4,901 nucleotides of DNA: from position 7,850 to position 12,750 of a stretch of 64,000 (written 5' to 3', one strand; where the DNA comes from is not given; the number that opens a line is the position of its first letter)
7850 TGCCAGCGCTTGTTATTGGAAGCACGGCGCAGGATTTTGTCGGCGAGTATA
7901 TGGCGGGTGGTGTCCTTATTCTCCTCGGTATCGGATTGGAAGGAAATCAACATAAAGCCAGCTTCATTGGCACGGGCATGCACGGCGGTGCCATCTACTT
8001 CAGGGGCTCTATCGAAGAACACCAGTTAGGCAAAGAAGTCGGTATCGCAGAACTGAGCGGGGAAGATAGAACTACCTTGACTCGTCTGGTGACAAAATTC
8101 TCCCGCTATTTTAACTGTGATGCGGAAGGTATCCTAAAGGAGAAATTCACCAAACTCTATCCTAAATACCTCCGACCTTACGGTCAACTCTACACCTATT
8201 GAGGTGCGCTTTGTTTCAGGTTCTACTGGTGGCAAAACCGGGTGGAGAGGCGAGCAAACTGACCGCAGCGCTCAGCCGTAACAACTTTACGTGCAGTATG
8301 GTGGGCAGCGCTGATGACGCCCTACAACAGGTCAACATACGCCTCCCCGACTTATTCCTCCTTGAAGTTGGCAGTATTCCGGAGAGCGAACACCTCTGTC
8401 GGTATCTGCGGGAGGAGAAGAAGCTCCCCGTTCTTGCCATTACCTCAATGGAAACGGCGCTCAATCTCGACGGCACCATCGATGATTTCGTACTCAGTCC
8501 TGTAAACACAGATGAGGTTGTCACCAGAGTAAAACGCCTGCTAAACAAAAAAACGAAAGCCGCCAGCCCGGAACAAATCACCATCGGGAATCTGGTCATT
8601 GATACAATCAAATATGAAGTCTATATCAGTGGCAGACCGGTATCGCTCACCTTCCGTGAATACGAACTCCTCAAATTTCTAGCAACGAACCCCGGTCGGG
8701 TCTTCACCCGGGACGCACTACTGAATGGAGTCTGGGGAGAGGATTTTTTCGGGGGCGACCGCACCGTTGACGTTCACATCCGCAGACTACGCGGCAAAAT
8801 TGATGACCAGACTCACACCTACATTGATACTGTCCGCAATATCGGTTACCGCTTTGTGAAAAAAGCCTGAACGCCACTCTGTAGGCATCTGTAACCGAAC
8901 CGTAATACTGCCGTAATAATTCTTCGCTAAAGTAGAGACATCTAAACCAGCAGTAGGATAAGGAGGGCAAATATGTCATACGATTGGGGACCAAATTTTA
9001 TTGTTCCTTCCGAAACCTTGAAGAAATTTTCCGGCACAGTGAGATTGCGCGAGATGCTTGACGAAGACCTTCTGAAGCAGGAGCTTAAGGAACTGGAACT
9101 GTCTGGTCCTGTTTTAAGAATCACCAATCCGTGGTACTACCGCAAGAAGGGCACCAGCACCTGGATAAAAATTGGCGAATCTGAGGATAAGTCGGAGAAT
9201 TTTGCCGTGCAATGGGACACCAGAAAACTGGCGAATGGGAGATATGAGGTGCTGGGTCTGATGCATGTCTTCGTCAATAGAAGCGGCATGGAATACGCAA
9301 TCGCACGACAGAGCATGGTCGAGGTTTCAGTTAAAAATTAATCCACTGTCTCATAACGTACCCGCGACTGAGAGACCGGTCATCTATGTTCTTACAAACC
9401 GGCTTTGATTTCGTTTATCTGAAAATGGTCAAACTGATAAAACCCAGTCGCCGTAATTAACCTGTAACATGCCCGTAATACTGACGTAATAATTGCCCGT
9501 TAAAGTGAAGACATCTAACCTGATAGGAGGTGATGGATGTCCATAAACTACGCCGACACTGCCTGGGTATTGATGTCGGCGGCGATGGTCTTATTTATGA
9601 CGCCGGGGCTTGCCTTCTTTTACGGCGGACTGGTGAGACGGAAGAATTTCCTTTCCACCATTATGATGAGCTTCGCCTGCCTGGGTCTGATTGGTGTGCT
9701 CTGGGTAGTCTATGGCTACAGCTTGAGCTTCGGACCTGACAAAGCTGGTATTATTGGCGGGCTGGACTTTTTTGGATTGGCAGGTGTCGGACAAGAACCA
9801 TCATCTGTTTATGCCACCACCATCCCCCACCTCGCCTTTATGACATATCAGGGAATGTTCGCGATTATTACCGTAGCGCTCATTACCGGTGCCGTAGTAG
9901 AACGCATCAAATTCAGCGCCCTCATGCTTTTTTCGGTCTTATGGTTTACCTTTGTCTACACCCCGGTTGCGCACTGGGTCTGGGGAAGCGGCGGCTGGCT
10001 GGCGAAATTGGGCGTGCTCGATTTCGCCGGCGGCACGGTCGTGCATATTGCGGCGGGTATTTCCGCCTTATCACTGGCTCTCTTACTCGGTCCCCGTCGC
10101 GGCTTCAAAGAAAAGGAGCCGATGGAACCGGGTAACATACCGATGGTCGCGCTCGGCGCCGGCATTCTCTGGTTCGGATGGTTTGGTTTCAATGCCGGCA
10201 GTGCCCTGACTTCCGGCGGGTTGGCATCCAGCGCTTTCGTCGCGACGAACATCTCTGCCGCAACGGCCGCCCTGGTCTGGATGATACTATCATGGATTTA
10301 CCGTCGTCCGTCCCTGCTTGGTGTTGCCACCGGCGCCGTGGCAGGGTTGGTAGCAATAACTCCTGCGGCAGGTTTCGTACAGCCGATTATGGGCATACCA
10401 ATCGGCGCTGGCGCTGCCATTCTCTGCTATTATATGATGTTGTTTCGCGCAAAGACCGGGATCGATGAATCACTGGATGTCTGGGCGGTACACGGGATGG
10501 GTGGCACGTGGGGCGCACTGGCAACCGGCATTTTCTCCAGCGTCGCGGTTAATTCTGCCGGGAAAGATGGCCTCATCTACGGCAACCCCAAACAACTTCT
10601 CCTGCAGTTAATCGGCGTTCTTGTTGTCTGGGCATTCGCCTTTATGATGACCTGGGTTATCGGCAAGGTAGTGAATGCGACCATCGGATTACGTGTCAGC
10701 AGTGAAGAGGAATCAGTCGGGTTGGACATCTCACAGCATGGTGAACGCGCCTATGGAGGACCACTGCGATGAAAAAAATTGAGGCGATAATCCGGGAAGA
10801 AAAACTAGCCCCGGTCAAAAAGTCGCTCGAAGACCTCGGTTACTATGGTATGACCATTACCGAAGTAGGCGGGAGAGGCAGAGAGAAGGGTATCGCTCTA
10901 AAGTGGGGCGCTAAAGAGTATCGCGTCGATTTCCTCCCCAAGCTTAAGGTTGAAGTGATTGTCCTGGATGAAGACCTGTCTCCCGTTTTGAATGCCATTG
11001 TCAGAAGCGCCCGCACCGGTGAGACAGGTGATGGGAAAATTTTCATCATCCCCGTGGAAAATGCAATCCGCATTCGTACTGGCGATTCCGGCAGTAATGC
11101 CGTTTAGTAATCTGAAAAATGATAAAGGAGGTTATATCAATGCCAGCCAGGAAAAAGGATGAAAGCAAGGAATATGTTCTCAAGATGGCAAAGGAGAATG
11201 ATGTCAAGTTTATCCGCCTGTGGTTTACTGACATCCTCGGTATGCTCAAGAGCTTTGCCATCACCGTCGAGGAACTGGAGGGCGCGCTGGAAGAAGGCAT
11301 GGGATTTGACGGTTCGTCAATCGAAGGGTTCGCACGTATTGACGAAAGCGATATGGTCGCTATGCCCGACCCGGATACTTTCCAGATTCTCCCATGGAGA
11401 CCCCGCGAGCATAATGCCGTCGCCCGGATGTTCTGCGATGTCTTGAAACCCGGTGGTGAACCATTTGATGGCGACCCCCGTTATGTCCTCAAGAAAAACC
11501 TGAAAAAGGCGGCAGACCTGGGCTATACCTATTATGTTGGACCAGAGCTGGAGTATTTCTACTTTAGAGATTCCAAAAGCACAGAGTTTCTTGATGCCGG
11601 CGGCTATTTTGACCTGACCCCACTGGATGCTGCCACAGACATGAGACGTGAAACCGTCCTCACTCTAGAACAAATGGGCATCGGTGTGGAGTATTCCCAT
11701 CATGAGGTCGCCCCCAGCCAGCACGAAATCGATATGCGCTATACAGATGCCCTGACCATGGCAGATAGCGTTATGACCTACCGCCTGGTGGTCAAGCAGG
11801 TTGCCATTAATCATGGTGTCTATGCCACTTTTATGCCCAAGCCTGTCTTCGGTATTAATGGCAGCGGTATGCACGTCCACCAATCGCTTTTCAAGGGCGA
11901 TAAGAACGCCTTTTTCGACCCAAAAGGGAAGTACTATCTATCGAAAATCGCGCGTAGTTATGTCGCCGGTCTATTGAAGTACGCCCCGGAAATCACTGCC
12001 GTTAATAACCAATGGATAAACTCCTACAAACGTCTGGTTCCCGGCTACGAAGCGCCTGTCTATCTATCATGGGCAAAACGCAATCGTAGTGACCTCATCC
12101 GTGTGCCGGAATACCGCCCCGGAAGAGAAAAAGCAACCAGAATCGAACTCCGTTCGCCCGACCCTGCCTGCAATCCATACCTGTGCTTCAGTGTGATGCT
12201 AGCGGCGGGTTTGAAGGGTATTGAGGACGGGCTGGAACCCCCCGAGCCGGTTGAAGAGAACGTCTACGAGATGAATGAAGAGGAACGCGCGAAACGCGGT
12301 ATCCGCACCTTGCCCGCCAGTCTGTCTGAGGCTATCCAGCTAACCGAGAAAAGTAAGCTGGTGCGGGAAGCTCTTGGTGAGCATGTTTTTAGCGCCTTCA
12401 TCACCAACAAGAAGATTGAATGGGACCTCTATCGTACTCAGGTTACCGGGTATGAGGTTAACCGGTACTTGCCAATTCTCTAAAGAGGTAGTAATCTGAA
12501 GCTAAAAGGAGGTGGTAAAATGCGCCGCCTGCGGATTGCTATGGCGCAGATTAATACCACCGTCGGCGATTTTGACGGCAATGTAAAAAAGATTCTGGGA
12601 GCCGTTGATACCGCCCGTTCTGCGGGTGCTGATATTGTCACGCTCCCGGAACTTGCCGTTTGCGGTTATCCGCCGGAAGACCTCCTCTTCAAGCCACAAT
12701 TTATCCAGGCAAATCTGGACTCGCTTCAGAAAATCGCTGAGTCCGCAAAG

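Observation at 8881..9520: Two copies of a ~60-nt upstream element containing GTAAY pentamers phased at exactly 11 bp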

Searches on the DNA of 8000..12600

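Call 6: search_rna_families(source=window, start=8000, end=12600, threshold=evalue, max_evalue=1)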
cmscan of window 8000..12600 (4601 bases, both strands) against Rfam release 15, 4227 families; matches with E-value up to 1: 0.
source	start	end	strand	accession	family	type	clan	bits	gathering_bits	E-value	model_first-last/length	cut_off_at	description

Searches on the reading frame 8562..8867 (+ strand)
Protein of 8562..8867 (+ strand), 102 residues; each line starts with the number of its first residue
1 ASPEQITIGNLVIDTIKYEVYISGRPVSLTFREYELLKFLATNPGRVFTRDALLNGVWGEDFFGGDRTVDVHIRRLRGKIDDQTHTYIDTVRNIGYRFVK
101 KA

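Call 64: search_solved_structures(query=window:8562-8867:+, max_evalue=1e-8, show_alignments=5)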
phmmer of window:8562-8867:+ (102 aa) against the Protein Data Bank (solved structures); distinct sequences matched with E-value up to 1e-8: 53.
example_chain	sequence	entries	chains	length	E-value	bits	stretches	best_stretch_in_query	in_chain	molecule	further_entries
8hml_A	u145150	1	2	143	3.6e-32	113.8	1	5-100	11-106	DNA-binding response OmpR family regulator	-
8hig_A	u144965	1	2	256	1.2e-31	112.1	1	5-100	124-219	DNA-binding response OmpR family regulator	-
8hih_O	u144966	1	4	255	1.2e-31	112.1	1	5-101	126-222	Transcriptional regulatory protein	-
2hwv_A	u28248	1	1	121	5.5e-22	81.1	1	5-97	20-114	DNA-binding response regulator VicR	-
2zxj_A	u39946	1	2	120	7.2e-21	77.5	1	4-97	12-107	Transcriptional regulatory protein walR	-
2d1v_A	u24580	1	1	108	1.3e-20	76.6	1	3-97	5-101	Transcriptional regulatory protein yycF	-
5za3_A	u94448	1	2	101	5.1e-20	74.7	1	5-97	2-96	DNA-binding response regulator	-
1qqi_A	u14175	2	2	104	2.9e-19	72.3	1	4-99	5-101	PHOSPHATE REGULON TRANSCRIPTIONAL REGULATORY PROTEIN PHOB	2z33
1gxp_A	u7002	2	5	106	3.1e-19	72.2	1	4-99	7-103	PHOSPHATE REGULON TRANSCRIPTIONAL REGULATORY PROTEIN | PHOSPHATE REGULON TRANSCRIPTIONAL REGULATORY PROTEIN PHOB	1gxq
3t72_A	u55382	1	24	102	3.7e-19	72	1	5-99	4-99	Phosphate regulon transcriptional regulatory protein phoB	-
6cqg_A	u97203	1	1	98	4e-19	71.9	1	6-97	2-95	DNA-binding response regulator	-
7e92_A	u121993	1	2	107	1.8e-18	69.8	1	4-98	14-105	DNA-binding response regulator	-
7e1d_B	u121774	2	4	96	2e-18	69.7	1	5-98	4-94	DNA-binding response regulator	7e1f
2oqr_A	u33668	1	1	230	2.2e-18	69.5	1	9-98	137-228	Sensory transduction protein regX3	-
7e1b_A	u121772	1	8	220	1.2e-17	67.2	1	4-98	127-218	DNA-binding response regulator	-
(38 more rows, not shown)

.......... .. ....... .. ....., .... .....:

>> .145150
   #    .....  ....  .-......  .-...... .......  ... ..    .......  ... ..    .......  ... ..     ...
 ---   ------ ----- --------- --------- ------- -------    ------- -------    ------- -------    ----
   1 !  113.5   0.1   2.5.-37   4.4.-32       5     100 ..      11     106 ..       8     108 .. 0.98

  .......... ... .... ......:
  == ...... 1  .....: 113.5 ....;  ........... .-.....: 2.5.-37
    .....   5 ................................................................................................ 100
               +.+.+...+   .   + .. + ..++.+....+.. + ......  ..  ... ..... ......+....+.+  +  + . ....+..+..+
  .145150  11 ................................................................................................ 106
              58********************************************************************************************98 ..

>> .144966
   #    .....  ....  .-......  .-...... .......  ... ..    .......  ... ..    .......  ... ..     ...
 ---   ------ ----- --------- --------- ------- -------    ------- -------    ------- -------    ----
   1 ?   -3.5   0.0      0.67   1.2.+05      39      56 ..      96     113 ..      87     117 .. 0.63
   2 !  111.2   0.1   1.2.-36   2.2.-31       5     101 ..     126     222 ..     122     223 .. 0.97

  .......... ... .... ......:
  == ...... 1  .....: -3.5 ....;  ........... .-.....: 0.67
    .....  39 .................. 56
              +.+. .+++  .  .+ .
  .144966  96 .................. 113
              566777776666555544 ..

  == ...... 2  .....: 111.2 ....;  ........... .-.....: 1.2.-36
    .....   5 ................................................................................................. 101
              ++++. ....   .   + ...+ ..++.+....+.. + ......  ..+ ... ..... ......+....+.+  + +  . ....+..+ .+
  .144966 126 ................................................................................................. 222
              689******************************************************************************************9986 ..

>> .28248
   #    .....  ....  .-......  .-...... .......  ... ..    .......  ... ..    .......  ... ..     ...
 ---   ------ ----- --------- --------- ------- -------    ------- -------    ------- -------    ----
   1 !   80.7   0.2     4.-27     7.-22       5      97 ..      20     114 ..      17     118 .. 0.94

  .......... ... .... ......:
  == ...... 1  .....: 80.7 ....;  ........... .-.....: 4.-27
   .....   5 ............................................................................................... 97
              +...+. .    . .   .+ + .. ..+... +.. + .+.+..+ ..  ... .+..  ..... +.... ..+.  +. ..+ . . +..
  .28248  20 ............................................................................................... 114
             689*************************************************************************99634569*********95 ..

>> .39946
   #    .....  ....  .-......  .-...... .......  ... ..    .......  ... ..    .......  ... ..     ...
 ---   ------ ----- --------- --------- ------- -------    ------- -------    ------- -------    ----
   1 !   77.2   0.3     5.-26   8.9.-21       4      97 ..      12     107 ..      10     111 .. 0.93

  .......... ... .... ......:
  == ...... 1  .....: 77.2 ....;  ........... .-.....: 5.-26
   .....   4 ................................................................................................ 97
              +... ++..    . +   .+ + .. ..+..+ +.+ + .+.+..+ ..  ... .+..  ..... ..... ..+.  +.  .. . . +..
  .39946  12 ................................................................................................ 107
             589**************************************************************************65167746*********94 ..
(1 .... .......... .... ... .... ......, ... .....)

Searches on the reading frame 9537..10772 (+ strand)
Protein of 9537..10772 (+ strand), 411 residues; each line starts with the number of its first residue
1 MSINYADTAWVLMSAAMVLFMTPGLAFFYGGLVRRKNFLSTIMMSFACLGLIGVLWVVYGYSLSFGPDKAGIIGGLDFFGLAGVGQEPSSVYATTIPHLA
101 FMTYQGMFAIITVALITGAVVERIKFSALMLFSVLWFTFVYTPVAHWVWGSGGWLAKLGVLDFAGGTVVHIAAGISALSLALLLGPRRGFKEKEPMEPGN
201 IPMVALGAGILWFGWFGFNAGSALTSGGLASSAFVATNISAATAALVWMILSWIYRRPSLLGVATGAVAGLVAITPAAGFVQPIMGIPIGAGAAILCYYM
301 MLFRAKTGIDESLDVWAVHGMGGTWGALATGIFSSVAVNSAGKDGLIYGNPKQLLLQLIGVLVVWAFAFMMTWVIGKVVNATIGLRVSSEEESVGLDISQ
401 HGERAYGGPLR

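Call 5: search_protein_families(library=pfam, proteins=[window:9537-10772:+])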
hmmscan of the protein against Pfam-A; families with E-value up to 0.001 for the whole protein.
window:9537-10772:+ (411 aa): 1 family
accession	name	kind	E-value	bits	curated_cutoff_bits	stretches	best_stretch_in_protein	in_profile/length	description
PF00909.26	Ammonium_transp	-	1.5e-130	436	23.2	1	9-406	1-399/399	Ammonium Transporter Family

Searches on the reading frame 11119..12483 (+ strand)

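Call 5: search_protein_families(library=pfam, proteins=[window:11119-12483:+])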
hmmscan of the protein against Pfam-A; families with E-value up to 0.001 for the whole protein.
window:11119-12483:+ (454 aa): 2 families
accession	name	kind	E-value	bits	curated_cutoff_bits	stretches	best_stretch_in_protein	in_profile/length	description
PF00120.29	Gln-synt_C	-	1.7e-131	438.9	24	1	118-450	2-344/344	Glutamine synthetase, catalytic domain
PF03951.24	Gln-synt_N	-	1.4e-33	114.8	33.4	1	28-111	1-82/82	Glutamine synthetase, beta-Grasp domain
